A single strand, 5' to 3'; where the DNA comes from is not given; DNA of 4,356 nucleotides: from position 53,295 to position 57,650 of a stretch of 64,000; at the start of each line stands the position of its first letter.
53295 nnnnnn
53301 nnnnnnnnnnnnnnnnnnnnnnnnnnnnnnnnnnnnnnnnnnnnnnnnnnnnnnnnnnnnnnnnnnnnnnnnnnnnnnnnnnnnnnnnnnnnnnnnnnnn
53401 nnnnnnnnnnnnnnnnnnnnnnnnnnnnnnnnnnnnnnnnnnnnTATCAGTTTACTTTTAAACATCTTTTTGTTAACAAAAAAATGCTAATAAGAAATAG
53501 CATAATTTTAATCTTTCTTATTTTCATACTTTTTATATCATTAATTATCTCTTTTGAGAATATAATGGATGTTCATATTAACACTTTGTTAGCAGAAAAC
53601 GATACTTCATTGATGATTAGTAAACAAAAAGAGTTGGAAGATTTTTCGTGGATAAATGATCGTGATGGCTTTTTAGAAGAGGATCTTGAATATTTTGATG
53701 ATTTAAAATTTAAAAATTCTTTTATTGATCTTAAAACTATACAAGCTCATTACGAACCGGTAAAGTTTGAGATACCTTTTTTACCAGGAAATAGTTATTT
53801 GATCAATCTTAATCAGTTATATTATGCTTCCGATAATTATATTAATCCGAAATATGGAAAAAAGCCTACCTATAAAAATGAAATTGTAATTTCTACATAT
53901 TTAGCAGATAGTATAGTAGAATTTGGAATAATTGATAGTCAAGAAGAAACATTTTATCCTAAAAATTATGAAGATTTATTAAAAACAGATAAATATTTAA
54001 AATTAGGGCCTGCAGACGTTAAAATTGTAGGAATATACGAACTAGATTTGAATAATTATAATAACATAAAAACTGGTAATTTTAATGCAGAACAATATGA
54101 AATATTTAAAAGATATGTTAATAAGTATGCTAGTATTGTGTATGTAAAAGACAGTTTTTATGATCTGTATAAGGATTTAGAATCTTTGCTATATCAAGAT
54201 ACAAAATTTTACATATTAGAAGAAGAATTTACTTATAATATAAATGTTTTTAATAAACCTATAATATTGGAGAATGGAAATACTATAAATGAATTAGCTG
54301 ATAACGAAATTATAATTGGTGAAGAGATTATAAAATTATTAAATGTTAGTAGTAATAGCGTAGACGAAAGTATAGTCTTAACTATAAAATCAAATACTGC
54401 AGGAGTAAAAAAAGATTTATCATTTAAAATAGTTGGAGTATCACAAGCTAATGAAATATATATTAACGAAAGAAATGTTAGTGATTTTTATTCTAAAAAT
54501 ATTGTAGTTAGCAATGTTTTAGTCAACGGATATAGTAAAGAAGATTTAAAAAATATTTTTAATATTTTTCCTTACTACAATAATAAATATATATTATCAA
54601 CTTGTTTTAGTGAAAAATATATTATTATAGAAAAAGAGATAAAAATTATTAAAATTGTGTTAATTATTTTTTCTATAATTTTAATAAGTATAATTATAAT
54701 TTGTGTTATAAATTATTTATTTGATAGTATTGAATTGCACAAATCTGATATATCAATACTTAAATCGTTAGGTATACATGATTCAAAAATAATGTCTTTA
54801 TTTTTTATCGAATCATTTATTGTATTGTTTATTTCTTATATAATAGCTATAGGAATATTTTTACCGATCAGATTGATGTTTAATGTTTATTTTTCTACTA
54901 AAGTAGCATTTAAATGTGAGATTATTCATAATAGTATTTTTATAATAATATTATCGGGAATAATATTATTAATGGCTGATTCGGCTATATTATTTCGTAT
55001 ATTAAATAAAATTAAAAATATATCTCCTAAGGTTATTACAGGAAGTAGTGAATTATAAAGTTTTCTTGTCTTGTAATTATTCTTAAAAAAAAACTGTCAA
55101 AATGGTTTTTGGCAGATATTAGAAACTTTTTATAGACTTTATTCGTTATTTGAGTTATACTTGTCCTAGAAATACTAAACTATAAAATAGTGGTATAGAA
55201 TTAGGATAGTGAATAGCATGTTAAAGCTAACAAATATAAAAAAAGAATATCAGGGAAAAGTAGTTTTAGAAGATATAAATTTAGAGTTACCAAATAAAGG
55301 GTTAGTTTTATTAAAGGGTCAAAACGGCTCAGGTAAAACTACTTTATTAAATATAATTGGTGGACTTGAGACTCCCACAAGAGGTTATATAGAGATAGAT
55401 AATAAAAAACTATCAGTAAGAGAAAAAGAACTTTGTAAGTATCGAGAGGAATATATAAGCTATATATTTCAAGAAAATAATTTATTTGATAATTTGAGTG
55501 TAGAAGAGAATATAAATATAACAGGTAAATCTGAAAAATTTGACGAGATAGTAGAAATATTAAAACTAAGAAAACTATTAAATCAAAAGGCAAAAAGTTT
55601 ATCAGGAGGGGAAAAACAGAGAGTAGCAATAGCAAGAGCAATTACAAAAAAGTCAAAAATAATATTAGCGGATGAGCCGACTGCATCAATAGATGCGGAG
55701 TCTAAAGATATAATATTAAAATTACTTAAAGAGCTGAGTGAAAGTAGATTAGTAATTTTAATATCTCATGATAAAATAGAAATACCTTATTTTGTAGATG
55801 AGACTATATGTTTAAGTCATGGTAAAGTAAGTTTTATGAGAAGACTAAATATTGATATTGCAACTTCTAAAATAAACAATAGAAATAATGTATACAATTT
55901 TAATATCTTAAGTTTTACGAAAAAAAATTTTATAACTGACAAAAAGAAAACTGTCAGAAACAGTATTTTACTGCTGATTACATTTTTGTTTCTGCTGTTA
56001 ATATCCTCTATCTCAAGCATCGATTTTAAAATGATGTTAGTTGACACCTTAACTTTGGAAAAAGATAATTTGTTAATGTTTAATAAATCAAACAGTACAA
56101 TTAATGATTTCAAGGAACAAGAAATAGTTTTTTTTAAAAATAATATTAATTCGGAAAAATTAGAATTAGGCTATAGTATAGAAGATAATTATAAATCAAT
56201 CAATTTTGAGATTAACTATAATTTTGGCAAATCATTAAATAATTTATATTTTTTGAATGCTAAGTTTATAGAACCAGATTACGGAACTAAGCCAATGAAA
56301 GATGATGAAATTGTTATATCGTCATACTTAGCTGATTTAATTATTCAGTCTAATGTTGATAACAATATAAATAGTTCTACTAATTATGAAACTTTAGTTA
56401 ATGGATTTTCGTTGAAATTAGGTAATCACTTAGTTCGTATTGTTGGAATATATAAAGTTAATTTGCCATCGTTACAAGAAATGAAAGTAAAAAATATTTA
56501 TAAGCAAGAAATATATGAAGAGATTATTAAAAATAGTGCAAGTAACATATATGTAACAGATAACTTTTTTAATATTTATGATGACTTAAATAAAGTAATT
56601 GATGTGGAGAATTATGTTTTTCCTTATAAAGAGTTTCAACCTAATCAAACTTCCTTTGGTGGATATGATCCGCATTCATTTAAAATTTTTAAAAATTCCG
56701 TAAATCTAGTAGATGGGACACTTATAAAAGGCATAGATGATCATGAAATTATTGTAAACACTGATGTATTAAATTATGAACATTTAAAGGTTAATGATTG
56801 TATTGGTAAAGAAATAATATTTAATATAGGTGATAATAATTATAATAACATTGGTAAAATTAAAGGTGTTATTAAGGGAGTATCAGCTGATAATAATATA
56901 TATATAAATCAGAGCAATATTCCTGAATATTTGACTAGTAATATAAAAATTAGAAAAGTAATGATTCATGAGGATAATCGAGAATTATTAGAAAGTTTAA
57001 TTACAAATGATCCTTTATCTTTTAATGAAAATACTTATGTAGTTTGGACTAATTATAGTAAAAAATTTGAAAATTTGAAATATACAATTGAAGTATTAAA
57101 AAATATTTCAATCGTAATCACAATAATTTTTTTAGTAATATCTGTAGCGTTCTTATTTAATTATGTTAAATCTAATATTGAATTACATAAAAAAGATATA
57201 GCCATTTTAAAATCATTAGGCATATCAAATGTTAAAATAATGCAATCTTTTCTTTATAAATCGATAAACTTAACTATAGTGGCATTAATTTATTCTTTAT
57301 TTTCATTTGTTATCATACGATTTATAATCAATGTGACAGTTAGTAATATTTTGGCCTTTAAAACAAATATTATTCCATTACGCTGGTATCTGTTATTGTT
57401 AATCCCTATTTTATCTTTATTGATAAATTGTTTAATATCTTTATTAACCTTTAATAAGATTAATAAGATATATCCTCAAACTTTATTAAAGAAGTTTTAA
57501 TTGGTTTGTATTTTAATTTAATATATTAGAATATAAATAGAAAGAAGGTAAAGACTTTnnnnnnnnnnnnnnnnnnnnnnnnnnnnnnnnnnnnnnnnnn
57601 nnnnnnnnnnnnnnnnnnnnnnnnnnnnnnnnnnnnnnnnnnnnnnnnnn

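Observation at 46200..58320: Accessory island of about 12 kb between pheT and tRNA-Cys, built from regulator cassettes, an Abi gene and duplicated exporters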

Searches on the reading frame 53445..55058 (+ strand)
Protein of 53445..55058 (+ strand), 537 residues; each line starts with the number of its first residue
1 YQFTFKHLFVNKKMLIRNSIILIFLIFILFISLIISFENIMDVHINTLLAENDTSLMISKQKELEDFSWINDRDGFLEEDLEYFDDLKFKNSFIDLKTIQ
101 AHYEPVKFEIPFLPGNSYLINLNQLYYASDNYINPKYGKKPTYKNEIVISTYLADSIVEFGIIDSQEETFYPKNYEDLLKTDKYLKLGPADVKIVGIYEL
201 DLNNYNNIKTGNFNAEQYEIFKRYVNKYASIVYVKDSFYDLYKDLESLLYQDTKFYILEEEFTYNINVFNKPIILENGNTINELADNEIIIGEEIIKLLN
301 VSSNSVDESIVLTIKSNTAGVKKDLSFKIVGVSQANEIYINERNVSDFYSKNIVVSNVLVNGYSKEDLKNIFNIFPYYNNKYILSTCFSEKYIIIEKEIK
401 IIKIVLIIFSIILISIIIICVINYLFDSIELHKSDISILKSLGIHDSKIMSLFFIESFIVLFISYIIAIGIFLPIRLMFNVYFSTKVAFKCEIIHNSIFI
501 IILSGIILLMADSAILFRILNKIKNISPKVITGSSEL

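Call 53: find_homologous_proteins(query=window:53445-55058:+, max_evalue=0.001)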
Query window:53445-55058:+ (537 aa): 6 proteins with E <= 0.001 among 8000 candidates.
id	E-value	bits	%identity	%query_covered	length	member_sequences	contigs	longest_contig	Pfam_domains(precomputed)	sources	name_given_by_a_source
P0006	0.0e+0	1123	100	100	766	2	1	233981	PF02687.28,PF00005.34,PF13476.13,PF02463.26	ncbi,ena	-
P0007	2.9e-231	787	70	100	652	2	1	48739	PF02687.28,PF00005.34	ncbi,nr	ncbi:MAG: ATP-binding cassette domain-containing protein, partial [Bacilli bacterium]|nr:ATP-binding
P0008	7.1e-45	172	28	99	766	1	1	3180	PF02687.28,PF00005.34,PF02463.26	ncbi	-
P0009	1.0e-5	43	25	66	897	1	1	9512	PF02687.28,PF00005.34,PF13401.13,PF02463.26,PF13304.13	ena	-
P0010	5.2e-5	41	26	75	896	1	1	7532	PF02687.28,PF00005.34,PF02463.26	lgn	-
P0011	4.0e-4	38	29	25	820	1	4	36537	PF02687.28,PF00005.34,PF02463.26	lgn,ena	-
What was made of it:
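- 52758..55058 (+): ABC766, a MacB-type fused ABC protein. It has an NBD, TM1 (about 248-266), an extracytoplasmic domain of about 365 aa, and TM2-4 (FtsX domain). The permease family is very narrow (call 53).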

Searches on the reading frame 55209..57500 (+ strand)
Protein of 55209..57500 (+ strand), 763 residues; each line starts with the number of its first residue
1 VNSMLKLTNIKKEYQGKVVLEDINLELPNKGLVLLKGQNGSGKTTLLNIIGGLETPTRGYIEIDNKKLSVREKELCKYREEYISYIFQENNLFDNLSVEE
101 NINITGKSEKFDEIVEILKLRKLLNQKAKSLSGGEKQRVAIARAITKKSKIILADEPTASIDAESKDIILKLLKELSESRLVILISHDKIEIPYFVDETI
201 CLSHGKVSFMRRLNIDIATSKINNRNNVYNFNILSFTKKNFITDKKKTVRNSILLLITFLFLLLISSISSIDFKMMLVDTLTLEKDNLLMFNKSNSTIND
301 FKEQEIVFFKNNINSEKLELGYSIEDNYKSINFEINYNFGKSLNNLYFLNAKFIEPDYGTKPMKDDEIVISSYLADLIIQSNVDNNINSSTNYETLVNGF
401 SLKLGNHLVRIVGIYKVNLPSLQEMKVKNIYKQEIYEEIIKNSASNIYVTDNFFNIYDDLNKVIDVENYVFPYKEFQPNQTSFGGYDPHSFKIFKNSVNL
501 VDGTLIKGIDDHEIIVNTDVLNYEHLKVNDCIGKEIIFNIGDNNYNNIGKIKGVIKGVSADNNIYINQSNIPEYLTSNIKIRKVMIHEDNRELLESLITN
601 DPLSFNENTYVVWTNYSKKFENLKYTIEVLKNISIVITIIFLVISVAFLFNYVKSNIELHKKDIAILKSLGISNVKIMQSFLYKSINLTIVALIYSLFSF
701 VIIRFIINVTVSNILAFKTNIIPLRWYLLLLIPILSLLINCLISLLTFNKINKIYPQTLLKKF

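Call 6: search_protein_families(library=pfam, proteins=[window:55209-57500:+], max_evalue=0.01)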
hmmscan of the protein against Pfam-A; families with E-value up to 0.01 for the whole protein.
window:55209-57500:+ (763 aa): 7 families
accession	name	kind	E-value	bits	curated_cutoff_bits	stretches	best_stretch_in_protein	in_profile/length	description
PF00005.33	ABC_tran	-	2.4e-34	119.3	25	1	20-159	1-137/137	ABC transporter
PF02687.27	FtsX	-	1.7e-10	41.4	25.5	1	635-756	1-120/120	FtsX-like permease C-terminal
PF02463.25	SMC_N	-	1.4e-06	28.3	40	1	100-189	109-199/220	RecF/RecN/SMC N terminal domain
PF13476.12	AAA_23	-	0.00063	20.9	27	1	21-144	11-137/201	AAA domain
PF18839.6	LPD24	-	0.0028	18.4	27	0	559-626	3-65/73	Large polyvalent protein associated domain 24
PF13555.12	AAA_29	-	0.0029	17.8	27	1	25-47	17-39/61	P-loop containing region of AAA domain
PF13304.12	AAA_21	-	0.0069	16.9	27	0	33-53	2-22/304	AAA domain, putative AbiEii toxin, Type IV TA system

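Call 17: search_protein_families(library=ncbifam, proteins=[window:55209-57500:+], max_evalue=0.01)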
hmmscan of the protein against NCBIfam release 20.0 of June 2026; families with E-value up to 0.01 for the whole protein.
window:55209-57500:+ (763 aa): 187 families (the best 25 are shown)
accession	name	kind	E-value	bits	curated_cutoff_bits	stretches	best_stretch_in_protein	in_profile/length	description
TIGR03608.1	L_ocin_972_ABC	subfamily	1.1e-50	172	254.85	1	7-190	1-195/206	putative bacteriocin export ABC transporter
TIGR02142.1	modC_ABC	equivalog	2.1e-43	148.9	285.05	1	15-214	9-217/353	molybdenum ABC transporter ATP-binding protein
NF008355.0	PRK11144.1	equivalog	1.5e-41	142.6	434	1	15-214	10-214/353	molybdenum ABC transporter ATP-binding protein ModC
TIGR02982.1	heterocyst_DevA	subfamily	3.2e-41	141.3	295.8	1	16-206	17-218/220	ABC exporter ATP-binding subunit, DevA family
TIGR02673.1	FtsE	equivalog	7.7e-41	140.1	264.85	1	4-205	1-213/214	cell division ATP-binding protein FtsE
TIGR02315.1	ABC_phnC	equivalog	1.9e-39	135.6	266.1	1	4-211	1-228/243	phosphonate ABC transporter ATP-binding protein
NF040933.2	ABC_arch_GlcV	equivalog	3.3e-39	134.8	450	1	6-209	4-222/357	glucose ABC transporter ATP-binding protein GlcV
TIGR02211.1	LolD_lipo_ex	equivalog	5.5e-37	127.4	307.75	1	4-202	1-214/221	lipoprotein-releasing ABC transporter ATP-binding protein LolD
TIGR02857.1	CydD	equivalog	4.7e-36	124.8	435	1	4-190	321-518/529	thiol reductant ABC exporter subunit CydD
TIGR00968.1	3a0106s01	subfamily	6.4e-35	120.8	342.75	1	6-208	2-210/237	sulfate ABC transporter ATP-binding protein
NF043075.1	MMSYN1_0197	equivalog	7.9e-35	120.4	550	1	4-210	2-214/341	spermidine/putrescine ABC transporter ATP-binding protein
NF006987.0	PRK09452.1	equivalog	7e-34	117.1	482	1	3-208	16-227/378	spermidine/putrescine ABC transporter ATP-binding protein PotA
NF000355.4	ribo_prot_ABC_F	equivalog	1.2e-33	116.8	380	1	4-207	2-192/499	ribosomal protection-like ABC-F family protein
NF038007.1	ABC_ATP_DarD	equivalog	1.2e-33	116.4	375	1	4-206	1-217/218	darobactin export ABC transporter ATP-binding protein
NF008653.0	PRK11650.1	subfamily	4.9e-33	114.6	432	1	3-207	2-213/357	sn-glycerol-3-phosphate ABC transporter ATP-binding protein UgpC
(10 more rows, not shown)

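Call 18: search_protein_families(library=padloc, proteins=[window:55209-57500:+], max_evalue=0.01)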
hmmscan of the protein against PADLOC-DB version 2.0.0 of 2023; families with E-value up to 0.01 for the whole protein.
window:55209-57500:+ (763 aa): 7 families
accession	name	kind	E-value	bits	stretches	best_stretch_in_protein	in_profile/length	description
PDLC04135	mad3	-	2e-29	101.3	2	71-222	207-359/374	mads_3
PDLC04140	mad8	-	8.6e-09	33.3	1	15-192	12-237/314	mads_8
PDLC02668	DndD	-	0.00075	16.6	1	5-49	6-49/659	DndD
PDLC00269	PtuA1|PtuA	-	0.0011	16.3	1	6-50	7-52/446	AAA ATPase domain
PDLC02756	PbeC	-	0.0011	16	1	7-50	8-51/643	PbeC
PDLC02980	AriA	-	0.0038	15.2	1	33-53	2-22/304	-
PDLC02739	PbeC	-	0.0053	13.5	1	6-49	7-47/644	PbeC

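Call 19: search_protein_families(library=phrogs, proteins=[window:55209-57500:+], max_evalue=0.01)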
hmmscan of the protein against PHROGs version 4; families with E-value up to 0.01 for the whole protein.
window:55209-57500:+ (763 aa): 6 families
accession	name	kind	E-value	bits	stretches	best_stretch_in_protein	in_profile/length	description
phrog_293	-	moron, auxiliary metabolic gene and host takeover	2.4e-54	185.8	1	2-208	421-627/1058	ABC transporter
phrog_2392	-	moron, auxiliary metabolic gene and host takeover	1.9e-40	139.9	1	7-207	482-693/726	ABC transporter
phrog_23675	-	unknown function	8.5e-14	52.6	1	109-208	19-117/143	-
phrog_21263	-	unknown function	6.2e-08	32.1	1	78-188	769-889/940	-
phrog_11143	-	unknown function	0.00053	20.1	0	129-187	109-171/357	-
phrog_800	-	head and packaging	0.0032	17.1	1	28-52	30-54/511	terminase small subunit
